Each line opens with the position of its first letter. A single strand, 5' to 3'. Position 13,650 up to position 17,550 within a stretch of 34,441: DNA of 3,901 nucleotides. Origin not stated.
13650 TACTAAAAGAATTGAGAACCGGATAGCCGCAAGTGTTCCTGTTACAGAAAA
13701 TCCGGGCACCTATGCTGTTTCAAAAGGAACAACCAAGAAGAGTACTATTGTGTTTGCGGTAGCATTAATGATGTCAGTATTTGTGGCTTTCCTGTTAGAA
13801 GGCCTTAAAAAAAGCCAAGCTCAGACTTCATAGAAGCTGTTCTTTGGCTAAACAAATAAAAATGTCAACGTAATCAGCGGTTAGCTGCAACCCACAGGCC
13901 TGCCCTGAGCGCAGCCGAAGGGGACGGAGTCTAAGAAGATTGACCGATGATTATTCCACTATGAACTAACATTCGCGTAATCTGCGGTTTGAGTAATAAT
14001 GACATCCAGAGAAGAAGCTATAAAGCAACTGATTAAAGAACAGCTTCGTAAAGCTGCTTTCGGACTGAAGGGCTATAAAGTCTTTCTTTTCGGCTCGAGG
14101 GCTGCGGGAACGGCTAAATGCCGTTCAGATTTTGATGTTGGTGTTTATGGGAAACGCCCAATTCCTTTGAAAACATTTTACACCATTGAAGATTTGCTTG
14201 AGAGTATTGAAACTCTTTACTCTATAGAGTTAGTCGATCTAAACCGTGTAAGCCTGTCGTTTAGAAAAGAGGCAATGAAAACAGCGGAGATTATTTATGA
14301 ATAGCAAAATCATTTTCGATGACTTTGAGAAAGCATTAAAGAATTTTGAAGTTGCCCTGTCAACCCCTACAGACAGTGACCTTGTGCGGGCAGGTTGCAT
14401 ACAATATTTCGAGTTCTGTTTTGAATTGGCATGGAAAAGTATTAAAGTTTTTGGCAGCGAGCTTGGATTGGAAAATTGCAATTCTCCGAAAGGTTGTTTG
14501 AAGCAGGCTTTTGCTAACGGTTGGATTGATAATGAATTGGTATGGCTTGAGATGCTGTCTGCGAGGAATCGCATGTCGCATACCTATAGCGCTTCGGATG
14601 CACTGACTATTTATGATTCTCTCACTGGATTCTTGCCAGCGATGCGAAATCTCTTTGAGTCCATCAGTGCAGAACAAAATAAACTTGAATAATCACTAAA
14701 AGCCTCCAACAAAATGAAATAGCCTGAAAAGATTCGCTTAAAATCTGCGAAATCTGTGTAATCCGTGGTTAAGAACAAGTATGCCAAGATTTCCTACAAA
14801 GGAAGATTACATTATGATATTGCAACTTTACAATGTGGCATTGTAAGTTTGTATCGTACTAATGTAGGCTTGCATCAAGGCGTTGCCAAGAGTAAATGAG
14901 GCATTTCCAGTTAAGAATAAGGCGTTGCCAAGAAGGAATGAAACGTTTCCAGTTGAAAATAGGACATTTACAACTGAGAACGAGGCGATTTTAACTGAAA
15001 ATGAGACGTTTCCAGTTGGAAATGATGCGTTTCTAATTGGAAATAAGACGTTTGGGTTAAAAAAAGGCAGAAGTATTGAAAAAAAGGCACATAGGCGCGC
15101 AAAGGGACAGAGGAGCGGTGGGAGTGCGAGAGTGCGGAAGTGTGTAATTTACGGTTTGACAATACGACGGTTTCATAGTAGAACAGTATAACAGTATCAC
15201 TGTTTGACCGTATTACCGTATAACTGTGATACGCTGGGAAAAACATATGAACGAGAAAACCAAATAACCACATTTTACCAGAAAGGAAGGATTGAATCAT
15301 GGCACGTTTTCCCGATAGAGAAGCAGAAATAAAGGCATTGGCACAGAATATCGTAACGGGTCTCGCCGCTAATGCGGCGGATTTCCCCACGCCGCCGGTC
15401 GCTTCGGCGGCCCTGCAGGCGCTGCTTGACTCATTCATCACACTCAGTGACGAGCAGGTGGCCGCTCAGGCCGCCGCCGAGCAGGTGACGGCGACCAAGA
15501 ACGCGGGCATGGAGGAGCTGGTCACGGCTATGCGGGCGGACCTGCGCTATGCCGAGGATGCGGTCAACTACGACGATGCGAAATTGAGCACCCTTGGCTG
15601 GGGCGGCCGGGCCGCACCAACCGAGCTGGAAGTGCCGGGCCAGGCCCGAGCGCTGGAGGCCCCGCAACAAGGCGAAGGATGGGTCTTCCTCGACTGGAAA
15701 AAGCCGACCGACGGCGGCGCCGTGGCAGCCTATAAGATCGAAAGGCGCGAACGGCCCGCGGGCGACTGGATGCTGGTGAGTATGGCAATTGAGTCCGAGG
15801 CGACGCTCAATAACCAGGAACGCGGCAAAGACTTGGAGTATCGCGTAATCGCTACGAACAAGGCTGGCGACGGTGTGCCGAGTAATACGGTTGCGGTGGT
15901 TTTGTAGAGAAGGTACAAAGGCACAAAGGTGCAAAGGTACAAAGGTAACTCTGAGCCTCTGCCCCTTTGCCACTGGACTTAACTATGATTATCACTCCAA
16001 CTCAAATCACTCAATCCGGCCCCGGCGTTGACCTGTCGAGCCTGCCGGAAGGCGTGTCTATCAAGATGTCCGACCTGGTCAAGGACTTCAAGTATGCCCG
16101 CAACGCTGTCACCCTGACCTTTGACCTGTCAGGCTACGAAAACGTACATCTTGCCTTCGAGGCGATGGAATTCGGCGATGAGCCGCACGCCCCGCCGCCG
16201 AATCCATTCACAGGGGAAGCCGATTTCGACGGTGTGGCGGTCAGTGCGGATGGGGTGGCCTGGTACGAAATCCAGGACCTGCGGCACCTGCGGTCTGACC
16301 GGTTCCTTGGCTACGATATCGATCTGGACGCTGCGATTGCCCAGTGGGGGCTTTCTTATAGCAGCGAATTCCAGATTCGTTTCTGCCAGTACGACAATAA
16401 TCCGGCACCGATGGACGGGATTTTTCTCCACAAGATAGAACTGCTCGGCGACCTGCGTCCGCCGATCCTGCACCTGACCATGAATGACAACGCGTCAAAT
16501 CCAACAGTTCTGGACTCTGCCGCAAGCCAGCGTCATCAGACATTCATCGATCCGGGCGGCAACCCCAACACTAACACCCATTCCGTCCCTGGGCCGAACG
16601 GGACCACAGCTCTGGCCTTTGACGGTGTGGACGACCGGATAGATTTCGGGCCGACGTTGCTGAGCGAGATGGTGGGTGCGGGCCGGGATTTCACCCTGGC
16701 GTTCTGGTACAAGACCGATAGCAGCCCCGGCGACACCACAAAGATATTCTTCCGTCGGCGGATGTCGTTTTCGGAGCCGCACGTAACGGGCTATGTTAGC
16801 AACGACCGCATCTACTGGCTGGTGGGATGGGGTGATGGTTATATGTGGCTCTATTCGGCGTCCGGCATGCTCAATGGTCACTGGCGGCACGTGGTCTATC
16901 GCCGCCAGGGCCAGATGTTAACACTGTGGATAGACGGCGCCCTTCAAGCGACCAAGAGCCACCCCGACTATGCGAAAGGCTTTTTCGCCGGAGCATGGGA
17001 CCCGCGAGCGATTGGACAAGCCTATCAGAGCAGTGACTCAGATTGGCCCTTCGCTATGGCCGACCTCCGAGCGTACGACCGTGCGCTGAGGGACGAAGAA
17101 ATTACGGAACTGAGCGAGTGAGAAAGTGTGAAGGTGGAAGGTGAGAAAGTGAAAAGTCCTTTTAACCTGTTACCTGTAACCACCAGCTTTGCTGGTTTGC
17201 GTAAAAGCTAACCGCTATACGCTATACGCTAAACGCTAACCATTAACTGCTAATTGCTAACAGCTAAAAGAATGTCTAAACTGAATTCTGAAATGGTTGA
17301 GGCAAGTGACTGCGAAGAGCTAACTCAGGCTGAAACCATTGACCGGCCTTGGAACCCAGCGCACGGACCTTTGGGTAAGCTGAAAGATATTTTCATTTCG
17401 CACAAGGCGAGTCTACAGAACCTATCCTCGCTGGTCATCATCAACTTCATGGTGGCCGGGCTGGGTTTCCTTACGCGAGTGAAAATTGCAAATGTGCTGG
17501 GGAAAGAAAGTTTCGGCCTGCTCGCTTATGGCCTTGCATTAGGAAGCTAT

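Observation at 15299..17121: GC-rich two-gene insert (FN3 protein plus LamG protein) of unknown function inside an AT-rich glycan locus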

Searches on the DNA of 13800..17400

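Call 40: search_rna_families(source=window, start=13800, end=17400, threshold=evalue, max_evalue=1)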
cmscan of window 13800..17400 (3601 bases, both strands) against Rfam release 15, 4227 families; matches with E-value up to 1: 1.
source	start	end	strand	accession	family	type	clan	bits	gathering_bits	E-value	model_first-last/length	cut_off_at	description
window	14942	15051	+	RF02941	COG3943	Gene; sRNA;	-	22.6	71.8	0.5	1-108/108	no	COG3943 RNA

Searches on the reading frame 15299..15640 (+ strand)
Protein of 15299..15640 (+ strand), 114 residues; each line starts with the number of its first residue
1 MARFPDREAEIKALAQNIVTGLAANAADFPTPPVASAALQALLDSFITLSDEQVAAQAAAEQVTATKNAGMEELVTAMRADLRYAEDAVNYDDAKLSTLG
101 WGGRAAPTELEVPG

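Call 50: search_protein_families(library=ncbifam, proteins=[window:15299-15640:+], max_evalue=1)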
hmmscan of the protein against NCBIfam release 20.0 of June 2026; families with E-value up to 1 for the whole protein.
window:15299-15640:+ (114 aa): 3 families
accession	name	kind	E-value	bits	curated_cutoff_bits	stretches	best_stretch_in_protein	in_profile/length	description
NF052641.1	PQLLE_fam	subfamily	0.0092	15.7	80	1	26-100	136-210/211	PQLLE family protein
NF011254.0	PRK14660.1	equivalog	0.027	14.5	195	1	63-106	52-95/125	holo-[acyl-carrier-protein] synthase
NF041733.1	resp_reg_CseB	equivalog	0.038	13.4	350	1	16-76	84-144/228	two-component system response regulator CseB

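Call 51: search_protein_families(library=pfam, proteins=[window:15299-15640:+], max_evalue=10)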
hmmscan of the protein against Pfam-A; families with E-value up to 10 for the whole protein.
window:15299-15640:+ (114 aa): 0 families
